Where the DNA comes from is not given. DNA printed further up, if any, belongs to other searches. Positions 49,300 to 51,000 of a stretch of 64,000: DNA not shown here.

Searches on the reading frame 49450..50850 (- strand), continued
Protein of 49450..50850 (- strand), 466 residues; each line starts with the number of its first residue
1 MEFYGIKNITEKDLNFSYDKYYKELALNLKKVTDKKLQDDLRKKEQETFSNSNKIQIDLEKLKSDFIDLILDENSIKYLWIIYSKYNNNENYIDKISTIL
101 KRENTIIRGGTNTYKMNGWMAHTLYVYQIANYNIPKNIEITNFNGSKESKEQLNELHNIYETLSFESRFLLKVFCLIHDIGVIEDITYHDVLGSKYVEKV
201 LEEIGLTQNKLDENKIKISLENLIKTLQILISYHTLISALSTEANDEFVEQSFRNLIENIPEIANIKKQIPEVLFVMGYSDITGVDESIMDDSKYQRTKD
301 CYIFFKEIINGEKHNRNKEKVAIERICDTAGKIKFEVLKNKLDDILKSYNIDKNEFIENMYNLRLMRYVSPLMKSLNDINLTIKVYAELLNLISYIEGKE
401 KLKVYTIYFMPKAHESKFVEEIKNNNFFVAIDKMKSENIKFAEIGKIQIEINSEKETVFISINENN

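Call 64: search_protein_families(library=pfam, proteins=[L006:52-474:+, L006:496-1017:+, L006:1014-1406:+, L006:1390-1722:+, L006:1741-2484:+, L006:2497-3366:+, L006:3357-4169:+, L006:4265-4714:+, L006:7918-9147:+, L006:9191-9775:+], max_evalue=0.001)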
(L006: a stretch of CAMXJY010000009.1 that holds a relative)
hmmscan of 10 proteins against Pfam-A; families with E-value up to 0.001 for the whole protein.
L006:52-474:+ (140 aa): 1 family
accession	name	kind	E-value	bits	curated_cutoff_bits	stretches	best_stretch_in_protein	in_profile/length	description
PF01872.23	RibD_C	-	5.3e-16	59.5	24.1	1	32-123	108-187/197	RibD C-terminal domain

L006:496-1017:+ (173 aa): 1 family
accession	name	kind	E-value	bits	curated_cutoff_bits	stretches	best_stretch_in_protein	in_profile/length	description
PF10688.14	Imp-YgjV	-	1.1e-30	107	23.5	1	3-164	1-156/159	Bacterial inner membrane protein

L006:1014-1406:+ (130 aa): 1 family
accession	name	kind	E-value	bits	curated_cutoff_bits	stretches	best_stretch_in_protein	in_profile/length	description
PF04266.20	ASCH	-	1.1e-07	33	21.2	1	4-78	1-58/103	ASCH domain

L006:1390-1722:+ (110 aa): 0 families

L006:1741-2484:+ (247 aa): 0 families

L006:2497-3366:+ (289 aa): 1 family
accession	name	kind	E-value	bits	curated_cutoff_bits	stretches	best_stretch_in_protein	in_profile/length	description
PF02811.25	PHP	-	1.8e-07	32.1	26.4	1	3-202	1-98/164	PHP domain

L006:3357-4169:+ (270 aa): 3 families
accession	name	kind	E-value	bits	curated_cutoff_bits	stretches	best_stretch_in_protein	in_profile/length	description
PF12706.13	Lactamase_B_2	-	1.5e-13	51.3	27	1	34-234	3-199/200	Beta-lactamase superfamily domain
PF00753.33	Lactamase_B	-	2.4e-09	37.8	22.7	1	22-79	6-65/196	Metallo-beta-lactamase superfamily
PF23023.1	Anti-Pycsar_Apyc1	-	3.6e-05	23.8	50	1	8-75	6-71/250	Anti-Pycsar protein Apyc1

L006:4265-4714:+ (149 aa): 2 families
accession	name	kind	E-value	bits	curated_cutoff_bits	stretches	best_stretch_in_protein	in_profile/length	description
PF00293.34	NUDIX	-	2.7e-21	76.4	21.1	1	5-111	6-123/134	NUDIX domain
PF14815.12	NUDIX_4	-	0.00026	21.2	35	1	6-110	3-100/113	NUDIX domain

L006:7918-9147:+ (409 aa): 1 family
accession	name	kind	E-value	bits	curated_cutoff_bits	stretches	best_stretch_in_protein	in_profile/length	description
PF12728.13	HTH_17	-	0.00065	20.3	27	0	3-46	1-43/51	Helix-turn-helix domain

L006:9191-9775:+ (194 aa): 1 family
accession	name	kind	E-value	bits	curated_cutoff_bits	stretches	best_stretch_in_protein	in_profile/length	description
PF10688.14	Imp-YgjV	-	6.8e-24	84.9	23.5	1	21-181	2-150/159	Bacterial inner membrane protein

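Call 65: search_protein_families(library=pfam, proteins=[L019:4320-5213:+, L019:5233-5931:+, L019:6528-7070:+, L019:7075-7896:+, L019:8489-9847:+, L019:11473-12129:+, L019:12877-13779:+, L019:17456-18133:+, L019:18223-18759:+, L019:18771-19601:+], max_evalue=0.001)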
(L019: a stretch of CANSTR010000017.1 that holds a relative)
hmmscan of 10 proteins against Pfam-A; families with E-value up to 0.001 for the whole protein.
L019:4320-5213:+ (297 aa): 0 families

L019:5233-5931:+ (232 aa): 1 family
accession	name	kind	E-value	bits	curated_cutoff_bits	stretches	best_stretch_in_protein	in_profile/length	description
PF01872.23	RibD_C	-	3e-18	66.8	24.1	1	8-218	4-191/197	RibD C-terminal domain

L019:6528-7070:+ (180 aa): 0 families

L019:7075-7896:+ (273 aa): 1 family
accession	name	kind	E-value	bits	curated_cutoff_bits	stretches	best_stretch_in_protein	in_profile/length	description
PF08843.17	AbiEii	-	2.8e-18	67.1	22.5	1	29-216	2-191/238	Nucleotidyl transferase AbiEii toxin, Type IV TA system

L019:8489-9847:+ (452 aa): 10 families
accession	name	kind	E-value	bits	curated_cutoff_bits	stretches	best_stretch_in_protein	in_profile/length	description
PF05958.17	tRNA_U5-meth_tr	-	1e-24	87.7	23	1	247-449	140-355/357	tRNA (Uracil-5-)-methyltransferase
PF01938.26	TRAM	-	4e-11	43.1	21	1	13-58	13-61/61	TRAM domain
PF13847.12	Methyltransf_31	-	9.9e-10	38.7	27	1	303-382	2-81/145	Methyltransferase domain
PF03602.21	Cons_hypoth95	-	2.7e-08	34.1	24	1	304-409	41-152/182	Conserved hypothetical protein 95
PF02475.24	TRM5-TYW2_MTfase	-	1.4e-07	32.1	28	1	304-362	36-97/164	TRM5/TYW2 methyltransferase domain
PF09445.16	Methyltransf_15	-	9.4e-07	29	22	1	306-389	2-85/165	RNA cap guanine-N2 methyltransferase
PF05175.20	MTS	-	5.6e-06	26.5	23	1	305-384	32-107/170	Methyltransferase small domain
PF06325.19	PrmA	-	1.4e-05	25.2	22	1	294-366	152-222/296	Ribosomal protein L11 methyltransferase (PrmA)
PF01135.25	PCMT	-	0.0002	21.6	20.3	1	265-362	34-134/210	Protein-L-isoaspartate(D-aspartate) O-methyltransferase (PCMT)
PF13649.12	Methyltransf_25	-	0.00021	22.4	27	1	308-366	1-59/97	Methyltransferase domain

L019:11473-12129:+ (218 aa): 4 families
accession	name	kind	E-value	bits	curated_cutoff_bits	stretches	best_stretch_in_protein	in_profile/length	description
PF13483.12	Lactamase_B_3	-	2.3e-24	86.6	24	1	2-182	1-160/160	Beta-lactamase superfamily domain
PF12706.13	Lactamase_B_2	-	4.7e-13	49.6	27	1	20-183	3-200/200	Beta-lactamase superfamily domain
PF00753.33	Lactamase_B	-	1.4e-08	35.3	22.7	1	4-54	2-58/196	Metallo-beta-lactamase superfamily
PF16661.11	Lactamase_B_6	-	7e-05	22.7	27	1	12-75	1-77/193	Metallo-beta-lactamase superfamily domain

L019:12877-13779:+ (300 aa): 4 families
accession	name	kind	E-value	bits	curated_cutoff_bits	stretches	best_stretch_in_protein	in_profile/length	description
PF13561.12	adh_short_C2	-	7.2e-58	196.4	27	1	67-297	5-234/236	Enoyl-(Acyl carrier protein) reductase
PF00106.31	adh_short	-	6.8e-45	153.4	26.6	1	59-246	1-188/195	short chain dehydrogenase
PF23441.1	SDR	-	8.6e-10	38.9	27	1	54-299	3-256/258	SDR-like rossmann domain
PF08659.16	KR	-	0.00035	21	22.6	1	62-217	4-159/180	KR domain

L019:17456-18133:+ (225 aa): 0 families

L019:18223-18759:+ (178 aa): 1 family
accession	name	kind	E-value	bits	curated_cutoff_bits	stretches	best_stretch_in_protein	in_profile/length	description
PF04203.18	Sortase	-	4.9e-25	88.1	26.6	1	57-178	1-123/125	Sortase domain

L019:18771-19601:+ (276 aa): 0 families

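Call 67: search_protein_representatives(alignment_id=A1)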
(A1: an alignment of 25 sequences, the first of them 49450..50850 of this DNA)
Query: 25 sequences, 465 profile positions. Proteins with E-value up to 0.001 (for the whole library): 83; up to 1e-10: 66; up to 1e-30: 45. The best 83 are listed.
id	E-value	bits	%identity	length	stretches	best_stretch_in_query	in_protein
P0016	4.2e-217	738.0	-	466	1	1-465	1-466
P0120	2.1e-146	505.0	-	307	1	1-306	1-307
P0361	1.2e-138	479.4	-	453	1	10-464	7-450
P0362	1.3e-128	446.2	-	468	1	10-463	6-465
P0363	3.5e-117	408.6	-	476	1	10-464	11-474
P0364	1.6e-114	399.8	-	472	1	7-464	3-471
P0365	2.9e-92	326.4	-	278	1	187-464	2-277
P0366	3.6e-86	306.4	-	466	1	58-455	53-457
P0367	9.3e-85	301.7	-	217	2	1-153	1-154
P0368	1.7e-84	300.8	-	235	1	2-221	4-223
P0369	3.1e-84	300.0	-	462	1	58-457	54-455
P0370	5.7e-80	285.9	-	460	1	8-438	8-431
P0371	1.1e-71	258.6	-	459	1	15-456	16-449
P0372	7.0e-71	255.9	-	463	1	6-444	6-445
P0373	4.0e-69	250.1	-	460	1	13-435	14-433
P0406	7.3e-27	110.8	-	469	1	16-390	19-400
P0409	2.3e-21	92.7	-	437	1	62-389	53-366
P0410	2.0e-19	86.3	-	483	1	73-400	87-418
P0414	4.3e-18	81.9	-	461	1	99-412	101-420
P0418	1.4e-15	73.6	-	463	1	101-345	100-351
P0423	2.5e-11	59.6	-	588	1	14-136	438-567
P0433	5.2e-07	45.4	-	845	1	138-317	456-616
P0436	7.7e-06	41.5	-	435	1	147-319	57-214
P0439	4.0e-05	39.1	-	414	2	132-267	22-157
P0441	1.5e-04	37.2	-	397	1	148-317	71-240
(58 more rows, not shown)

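Call 68: search_protein_families(library=pfam, proteins=[P0406, P0409, P0410, P0414, P0418, P0423, P0433, P0436, P0439, P0441], max_evalue=0.01)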
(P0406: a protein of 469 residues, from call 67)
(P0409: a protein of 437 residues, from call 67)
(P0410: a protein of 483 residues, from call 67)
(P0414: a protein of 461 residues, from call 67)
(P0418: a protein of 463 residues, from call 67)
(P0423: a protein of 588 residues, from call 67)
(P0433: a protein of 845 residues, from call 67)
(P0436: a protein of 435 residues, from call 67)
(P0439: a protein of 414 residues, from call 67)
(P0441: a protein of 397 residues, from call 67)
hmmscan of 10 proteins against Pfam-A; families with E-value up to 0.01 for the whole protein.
P0406 (469 aa): 0 families

P0409 (437 aa): 0 families

P0410 (483 aa): 0 families

P0414 (461 aa): 0 families

P0418 (463 aa): 0 families

P0423 (588 aa): 7 families
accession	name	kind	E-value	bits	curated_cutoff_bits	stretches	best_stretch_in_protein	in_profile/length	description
PF13692.12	Glyco_trans_1_4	-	2.9e-29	102.6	27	1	221-336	2-117/142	Glycosyl transferases group 1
PF00534.26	Glycos_transf_1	-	3.4e-29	102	26.4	1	221-336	16-133/172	Glycosyl transferases group 1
PF13439.12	Glyco_transf_4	-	1.9e-17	64.3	28.5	1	21-208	3-170/170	Glycosyltransferase Family 4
PF13579.12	Glyco_trans_4_4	-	4.3e-15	56.9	29.7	1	20-203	1-158/158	Glycosyl transferase 4-like domain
PF20706.3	GT4-conflict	-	5.6e-12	45.8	26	1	161-333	135-319/385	Family 4 Glycosyltransferase in conflict systems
PF13524.12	Glyco_trans_1_2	-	0.00061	20.2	25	1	249-327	15-82/144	Glycosyl transferase-like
PF13477.12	Glyco_trans_4_2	-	0.0023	18.6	23.4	1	100-177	57-137/139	Glycosyl transferase 4-like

P0433 (845 aa): 8 families
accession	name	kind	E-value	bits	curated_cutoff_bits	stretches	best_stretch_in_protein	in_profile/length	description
PF08335.16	GlnD_UR_UTase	-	2.1e-21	76.9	21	1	212-323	21-139/141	GlnD PII-uridylyltransferase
PF01966.28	HD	-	5.8e-08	33.5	22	1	475-580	20-111/116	HD domain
PF03710.21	GlnE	-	6.3e-06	26.2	24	1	56-125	92-167/252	Glutamate-ammonia ligase adenylyltransferase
PF03445.19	DUF294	-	0.00019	21.7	21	1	58-126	25-87/138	Putative nucleotidyltransferase DUF294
PF18765.7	Polbeta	-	0.00027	21.5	26.9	1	87-171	12-87/93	Polymerase beta, Nucleotidyltransferase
PF01909.29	NTP_transf_2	-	0.00039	21.2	21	1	89-147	15-72/93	Nucleotidyltransferase domain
PF24931.1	ACT_ACR9_3rd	-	0.0053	17.2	27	0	768-825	2-59/98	ACR9-like, ACT-like domain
PF01842.31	ACT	-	0.0087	16.3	27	0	782-824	4-46/66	ACT domain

P0436 (435 aa): 2 families
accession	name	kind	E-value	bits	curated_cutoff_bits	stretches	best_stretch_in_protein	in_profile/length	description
PF01966.28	HD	-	5.8e-11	43.1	22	1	71-171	20-111/116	HD domain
PF13291.12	ACT_4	-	0.0085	17.2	27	0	370-406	7-43/80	ACT domain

P0439 (414 aa): 2 families
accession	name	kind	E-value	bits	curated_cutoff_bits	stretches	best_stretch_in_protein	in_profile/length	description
PF18967.5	PycTM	-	5.5e-32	110.8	27.2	1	290-400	2-107/107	Pycsar effector protein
PF01966.28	HD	-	2.4e-05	25.1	22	1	34-129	3-111/116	HD domain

P0441 (397 aa): 1 family
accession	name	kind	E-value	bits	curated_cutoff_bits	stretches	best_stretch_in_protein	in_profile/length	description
PF01966.28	HD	-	5e-06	27.2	22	1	75-145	11-92/116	HD domain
